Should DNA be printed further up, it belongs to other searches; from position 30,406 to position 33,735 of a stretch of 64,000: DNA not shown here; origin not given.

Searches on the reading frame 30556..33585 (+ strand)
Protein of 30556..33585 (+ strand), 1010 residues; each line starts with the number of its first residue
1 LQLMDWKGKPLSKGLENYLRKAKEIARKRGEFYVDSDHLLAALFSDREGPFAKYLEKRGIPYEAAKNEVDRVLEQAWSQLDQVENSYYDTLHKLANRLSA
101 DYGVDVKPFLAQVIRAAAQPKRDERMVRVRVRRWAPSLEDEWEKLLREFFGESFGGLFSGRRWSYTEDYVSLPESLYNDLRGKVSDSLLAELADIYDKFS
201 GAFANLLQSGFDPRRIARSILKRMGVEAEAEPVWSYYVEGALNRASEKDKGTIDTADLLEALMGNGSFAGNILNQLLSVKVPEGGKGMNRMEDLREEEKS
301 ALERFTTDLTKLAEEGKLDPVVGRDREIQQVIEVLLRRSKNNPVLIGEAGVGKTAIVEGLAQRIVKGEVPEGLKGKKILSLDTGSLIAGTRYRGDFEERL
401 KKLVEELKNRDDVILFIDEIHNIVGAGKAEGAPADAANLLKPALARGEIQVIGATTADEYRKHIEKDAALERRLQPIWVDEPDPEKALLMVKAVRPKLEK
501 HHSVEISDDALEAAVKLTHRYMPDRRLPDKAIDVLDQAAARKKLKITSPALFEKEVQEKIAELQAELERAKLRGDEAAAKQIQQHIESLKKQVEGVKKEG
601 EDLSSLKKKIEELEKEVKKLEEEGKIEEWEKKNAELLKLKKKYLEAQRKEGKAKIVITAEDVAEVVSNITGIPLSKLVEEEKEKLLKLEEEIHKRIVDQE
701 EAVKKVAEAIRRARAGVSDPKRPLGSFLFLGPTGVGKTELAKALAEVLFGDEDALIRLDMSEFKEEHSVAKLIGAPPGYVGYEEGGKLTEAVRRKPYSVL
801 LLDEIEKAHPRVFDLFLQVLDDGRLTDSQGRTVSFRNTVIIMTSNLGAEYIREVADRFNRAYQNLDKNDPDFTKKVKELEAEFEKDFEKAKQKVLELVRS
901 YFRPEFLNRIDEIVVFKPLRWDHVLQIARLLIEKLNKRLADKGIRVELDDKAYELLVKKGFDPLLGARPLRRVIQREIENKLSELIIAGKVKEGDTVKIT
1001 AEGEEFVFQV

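Call 42: search_protein_families(library=ncbifam, max_evalue=0.00001, proteins=[window:30556-33585:+])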
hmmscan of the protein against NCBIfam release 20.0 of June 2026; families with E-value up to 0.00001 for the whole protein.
window:30556-33585:+ (1010 aa): 17 families
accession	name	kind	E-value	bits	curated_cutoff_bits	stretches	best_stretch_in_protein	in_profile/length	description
TIGR03346.1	chaperone_ClpB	equivalog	4.7e-285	948.2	1232.1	1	287-1009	140-853/853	ATP-dependent chaperone ClpB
NF008118.0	PRK10865.1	equivalog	2.4e-244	813.1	1417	2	284-857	145-731/857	ATP-dependent chaperone ClpB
TIGR03345.1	VI_ClpV1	equivalog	1e-227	758.5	884.95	1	293-993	161-842/852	type VI secretion system ATPase TssH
TIGR02639.1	ClpA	equivalog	4.7e-221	735.9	993.15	2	648-1000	411-733/734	ATP-dependent Clp protease ATP-binding subunit ClpA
NF033606.1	heat_AAA_ClpK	exception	1.1e-208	695.4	1900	2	628-999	550-896/949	heat shock survival AAA family ATPase ClpK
NF033607.0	disagg_AAA_ClpG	exception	1.2e-206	688.7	1900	2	636-1000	537-875/932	AAA family protein disaggregase ClpG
NF008263.0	PRK11034.1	equivalog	1.4e-172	575.4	1350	2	293-549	160-416/758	ATP-dependent Clp protease ATP-binding subunit ClpA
NF003745.1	PRK05342.1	equivalog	2.4e-11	43.2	359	0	867-989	261-387/418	ATP-dependent Clp protease ATP-binding subunit ClpX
NF047784.1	MadB_ATPase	equivalog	1.2e-09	37.7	475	0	727-762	36-68/298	MadB family AAA-type ATPase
TIGR02928.1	TIGR02928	subfamily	2.3e-09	36.6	181.3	0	682-748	4-64/366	orc1/cdc6 family replication initiation protein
NF001679.0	PRK00440.1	equivalog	4.8e-09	35.7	303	0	707-752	24-67/322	replication factor C small subunit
NF003229.0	PRK04195.1-5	equivalog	3.4e-08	32.6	280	0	695-806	18-113/413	replication factor C large subunit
NF009067.0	PRK12402.1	equivalog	1.4e-07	30.8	317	0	696-763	17-77/340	replication factor C small subunit 2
TIGR03922.1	T7SS_EccA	equivalog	4.4e-07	28.9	466.65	0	341-475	313-443/557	type VII secretion AAA-ATPase EccA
TIGR03499.1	FlhF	equivalog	6.9e-07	29.5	174.15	0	550-738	38-212/286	flagellar biosynthesis GTPase FlhF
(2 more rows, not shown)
